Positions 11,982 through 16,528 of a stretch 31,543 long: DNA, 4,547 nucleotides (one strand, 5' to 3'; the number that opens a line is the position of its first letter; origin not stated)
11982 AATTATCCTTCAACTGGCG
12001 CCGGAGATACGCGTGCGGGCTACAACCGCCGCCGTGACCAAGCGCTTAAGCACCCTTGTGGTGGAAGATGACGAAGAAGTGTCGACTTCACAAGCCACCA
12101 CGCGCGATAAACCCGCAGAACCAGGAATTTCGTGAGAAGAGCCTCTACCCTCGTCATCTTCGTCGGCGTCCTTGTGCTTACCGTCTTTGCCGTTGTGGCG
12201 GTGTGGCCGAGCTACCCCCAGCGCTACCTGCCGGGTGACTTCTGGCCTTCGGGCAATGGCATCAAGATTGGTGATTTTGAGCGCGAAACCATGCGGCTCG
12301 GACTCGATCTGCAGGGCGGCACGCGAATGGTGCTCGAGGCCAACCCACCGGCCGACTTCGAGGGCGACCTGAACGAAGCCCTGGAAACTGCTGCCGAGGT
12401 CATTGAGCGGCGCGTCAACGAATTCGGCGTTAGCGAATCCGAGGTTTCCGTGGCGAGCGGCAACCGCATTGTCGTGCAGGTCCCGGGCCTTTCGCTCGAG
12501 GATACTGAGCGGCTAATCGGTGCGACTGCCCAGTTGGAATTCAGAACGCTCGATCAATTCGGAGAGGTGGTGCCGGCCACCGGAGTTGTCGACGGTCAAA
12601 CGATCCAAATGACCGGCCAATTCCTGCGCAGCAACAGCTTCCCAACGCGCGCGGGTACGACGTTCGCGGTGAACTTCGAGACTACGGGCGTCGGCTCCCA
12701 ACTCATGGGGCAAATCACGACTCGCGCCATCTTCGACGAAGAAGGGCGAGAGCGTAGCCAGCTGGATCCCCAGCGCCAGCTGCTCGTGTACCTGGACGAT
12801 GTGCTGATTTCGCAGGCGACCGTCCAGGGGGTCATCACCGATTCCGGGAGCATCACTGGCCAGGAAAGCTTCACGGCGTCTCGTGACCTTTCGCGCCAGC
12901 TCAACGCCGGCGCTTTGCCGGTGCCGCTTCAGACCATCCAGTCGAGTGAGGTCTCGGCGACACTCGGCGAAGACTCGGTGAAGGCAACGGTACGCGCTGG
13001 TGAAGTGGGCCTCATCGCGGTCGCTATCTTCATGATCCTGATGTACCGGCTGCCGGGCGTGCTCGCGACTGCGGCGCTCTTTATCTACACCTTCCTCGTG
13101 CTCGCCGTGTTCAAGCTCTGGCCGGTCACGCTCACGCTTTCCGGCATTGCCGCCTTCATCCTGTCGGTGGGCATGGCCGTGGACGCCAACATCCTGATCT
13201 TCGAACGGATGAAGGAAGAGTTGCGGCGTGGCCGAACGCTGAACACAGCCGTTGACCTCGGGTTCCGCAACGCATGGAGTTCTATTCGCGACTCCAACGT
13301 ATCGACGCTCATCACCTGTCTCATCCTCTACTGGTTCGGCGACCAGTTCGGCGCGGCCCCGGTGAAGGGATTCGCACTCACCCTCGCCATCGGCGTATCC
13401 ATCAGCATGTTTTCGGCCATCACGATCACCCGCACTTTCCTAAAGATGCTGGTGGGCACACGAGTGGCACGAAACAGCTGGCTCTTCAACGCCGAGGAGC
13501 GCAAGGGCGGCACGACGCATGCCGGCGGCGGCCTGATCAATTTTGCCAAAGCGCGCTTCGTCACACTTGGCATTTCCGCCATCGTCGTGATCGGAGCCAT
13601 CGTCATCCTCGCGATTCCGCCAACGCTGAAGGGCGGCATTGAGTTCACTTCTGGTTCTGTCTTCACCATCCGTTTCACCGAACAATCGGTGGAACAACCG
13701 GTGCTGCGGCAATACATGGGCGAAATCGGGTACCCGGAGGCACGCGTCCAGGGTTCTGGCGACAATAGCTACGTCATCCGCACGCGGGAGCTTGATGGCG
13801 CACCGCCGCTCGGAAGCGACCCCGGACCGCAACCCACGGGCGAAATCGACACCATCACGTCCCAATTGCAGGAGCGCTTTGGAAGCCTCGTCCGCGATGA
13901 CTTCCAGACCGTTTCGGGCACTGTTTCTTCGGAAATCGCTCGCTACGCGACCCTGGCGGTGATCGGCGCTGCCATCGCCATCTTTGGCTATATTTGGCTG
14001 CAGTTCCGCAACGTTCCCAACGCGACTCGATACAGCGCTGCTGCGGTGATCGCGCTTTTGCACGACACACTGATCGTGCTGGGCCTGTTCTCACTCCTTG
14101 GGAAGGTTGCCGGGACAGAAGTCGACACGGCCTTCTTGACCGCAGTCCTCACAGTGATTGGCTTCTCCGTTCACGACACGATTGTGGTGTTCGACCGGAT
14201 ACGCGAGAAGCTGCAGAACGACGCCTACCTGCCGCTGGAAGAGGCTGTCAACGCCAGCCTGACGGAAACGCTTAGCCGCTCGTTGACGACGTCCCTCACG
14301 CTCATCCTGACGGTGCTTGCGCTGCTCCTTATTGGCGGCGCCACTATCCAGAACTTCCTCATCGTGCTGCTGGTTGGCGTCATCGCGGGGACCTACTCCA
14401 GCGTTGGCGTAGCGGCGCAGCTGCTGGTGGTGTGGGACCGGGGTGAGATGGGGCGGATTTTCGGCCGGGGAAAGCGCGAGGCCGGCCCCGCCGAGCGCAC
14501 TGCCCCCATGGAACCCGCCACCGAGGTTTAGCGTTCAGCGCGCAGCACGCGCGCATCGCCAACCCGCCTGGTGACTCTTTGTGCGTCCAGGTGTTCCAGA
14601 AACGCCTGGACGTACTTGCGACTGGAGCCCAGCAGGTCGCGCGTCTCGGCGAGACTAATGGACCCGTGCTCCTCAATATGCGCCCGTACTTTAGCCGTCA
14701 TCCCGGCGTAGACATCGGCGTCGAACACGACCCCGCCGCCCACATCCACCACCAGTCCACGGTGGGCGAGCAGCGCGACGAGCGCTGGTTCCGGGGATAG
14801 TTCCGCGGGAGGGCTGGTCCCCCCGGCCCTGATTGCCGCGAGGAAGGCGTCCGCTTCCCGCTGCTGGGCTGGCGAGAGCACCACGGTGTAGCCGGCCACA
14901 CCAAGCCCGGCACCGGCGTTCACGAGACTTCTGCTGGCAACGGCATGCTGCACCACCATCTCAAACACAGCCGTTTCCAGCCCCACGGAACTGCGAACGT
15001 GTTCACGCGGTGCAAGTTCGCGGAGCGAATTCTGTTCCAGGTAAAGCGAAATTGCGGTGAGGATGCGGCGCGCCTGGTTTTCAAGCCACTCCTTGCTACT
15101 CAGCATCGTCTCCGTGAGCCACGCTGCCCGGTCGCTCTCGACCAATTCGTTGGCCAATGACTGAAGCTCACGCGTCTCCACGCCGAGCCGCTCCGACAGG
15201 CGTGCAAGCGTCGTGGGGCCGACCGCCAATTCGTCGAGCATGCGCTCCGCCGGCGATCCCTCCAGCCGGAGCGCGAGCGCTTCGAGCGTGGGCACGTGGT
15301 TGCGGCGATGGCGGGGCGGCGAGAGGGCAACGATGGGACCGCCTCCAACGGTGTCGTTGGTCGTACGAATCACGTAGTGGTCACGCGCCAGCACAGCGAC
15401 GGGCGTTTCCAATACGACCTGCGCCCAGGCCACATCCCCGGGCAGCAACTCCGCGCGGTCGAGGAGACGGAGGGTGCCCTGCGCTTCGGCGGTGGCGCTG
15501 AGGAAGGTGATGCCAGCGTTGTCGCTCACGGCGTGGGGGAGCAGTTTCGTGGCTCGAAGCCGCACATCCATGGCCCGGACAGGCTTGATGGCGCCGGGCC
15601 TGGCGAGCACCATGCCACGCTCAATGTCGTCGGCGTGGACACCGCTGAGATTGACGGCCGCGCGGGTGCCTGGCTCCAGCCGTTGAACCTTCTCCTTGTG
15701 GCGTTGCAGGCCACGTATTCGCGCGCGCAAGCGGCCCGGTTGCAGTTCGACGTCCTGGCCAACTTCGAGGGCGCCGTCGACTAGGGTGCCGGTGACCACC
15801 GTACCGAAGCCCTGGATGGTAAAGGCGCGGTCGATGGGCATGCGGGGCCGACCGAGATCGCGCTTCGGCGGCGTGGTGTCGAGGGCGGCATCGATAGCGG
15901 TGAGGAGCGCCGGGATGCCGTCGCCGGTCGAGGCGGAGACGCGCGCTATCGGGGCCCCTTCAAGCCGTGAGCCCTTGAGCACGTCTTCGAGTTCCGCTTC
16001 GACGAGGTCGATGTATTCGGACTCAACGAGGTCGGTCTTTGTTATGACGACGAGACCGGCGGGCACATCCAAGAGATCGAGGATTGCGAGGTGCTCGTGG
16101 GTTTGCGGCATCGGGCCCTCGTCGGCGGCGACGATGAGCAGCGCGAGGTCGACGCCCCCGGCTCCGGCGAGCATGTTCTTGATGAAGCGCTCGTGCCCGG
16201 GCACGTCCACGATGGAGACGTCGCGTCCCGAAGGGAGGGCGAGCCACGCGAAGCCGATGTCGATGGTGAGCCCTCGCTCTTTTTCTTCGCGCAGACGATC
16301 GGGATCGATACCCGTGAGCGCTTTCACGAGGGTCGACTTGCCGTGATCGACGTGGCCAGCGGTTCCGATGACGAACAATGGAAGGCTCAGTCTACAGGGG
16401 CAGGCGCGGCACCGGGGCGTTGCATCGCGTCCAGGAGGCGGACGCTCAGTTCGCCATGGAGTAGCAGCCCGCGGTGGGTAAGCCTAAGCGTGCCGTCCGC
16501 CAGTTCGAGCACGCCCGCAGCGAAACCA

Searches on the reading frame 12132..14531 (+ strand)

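Call 14: search_protein_families(library=pfam, proteins=[window:12132-14531:+], max_evalue=0.001)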
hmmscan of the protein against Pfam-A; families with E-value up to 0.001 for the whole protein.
window:12132-14531:+ (799 aa): 6 families
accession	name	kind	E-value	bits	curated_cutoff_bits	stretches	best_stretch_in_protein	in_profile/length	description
PF02355.23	SecD_SecF_C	-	9.1e-65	218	20.5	2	578-769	5-187/189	Protein export membrane protein SecD/SecF, C-terminal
PF21760.3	SecD_1st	-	5.1e-16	58.3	27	1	85-141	2-59/60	Protein translocase subunit SecDF, P1 domain, N-terminal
PF22599.2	SecDF_P1_head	-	2.9e-12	46.9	27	1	158-264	19-114/114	SecDF, P1 head subdomain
PF07549.19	Sec_GG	-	2.7e-09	36.7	20.3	1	54-74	8-28/28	SecD/SecF GG Motif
PF03176.21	MMPL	-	1.8e-07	30.9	20.5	1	300-445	159-306/333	MMPL family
PF00873.25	ACR_tran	-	1.5e-06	26.7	28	1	294-493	343-545/1021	AcrB/AcrD/AcrF family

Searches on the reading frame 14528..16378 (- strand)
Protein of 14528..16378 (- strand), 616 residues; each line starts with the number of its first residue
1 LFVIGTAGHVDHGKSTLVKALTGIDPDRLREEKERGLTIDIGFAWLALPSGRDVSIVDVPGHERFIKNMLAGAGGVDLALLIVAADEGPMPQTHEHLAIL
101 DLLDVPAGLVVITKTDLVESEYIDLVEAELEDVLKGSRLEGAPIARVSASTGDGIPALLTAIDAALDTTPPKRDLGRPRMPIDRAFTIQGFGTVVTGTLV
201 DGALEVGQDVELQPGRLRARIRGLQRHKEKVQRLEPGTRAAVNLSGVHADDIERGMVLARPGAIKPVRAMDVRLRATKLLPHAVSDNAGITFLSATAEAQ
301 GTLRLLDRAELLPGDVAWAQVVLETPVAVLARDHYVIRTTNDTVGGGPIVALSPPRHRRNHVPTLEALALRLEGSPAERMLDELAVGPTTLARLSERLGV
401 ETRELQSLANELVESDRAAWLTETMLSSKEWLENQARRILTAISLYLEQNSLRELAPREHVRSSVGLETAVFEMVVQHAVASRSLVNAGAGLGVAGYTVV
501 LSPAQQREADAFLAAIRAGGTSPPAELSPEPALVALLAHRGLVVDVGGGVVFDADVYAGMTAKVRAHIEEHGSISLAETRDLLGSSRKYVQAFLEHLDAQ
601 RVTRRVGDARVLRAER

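Call 14: search_protein_families(library=pfam, proteins=[window:14528-16378:-], max_evalue=0.001)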
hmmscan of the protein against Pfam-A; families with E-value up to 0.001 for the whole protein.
window:14528-16378:- (616 aa): 5 families
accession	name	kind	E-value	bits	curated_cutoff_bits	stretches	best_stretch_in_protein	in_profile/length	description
PF00009.33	GTP_EFTU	-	9.2e-36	123.6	26.5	1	3-166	5-186/188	Elongation factor Tu GTP binding domain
PF09107.17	SelB-wing_3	-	9.9e-19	67.1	23.2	1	567-612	2-47/47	Elongation factor SelB, winged helix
PF03144.31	GTP_EFTU_D2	-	1.4e-12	48.3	30.3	1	192-259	1-73/73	Elongation factor Tu domain 2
PF01926.29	MMR_HSR1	-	5.2e-07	30.2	21.9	1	4-101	2-101/113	50S ribosome-binding GTPase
PF25461.1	Beta-barrel_SelB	-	2e-05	25.3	27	1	291-356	21-80/80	Selenocysteine-specific elongation factor, beta-barrel domain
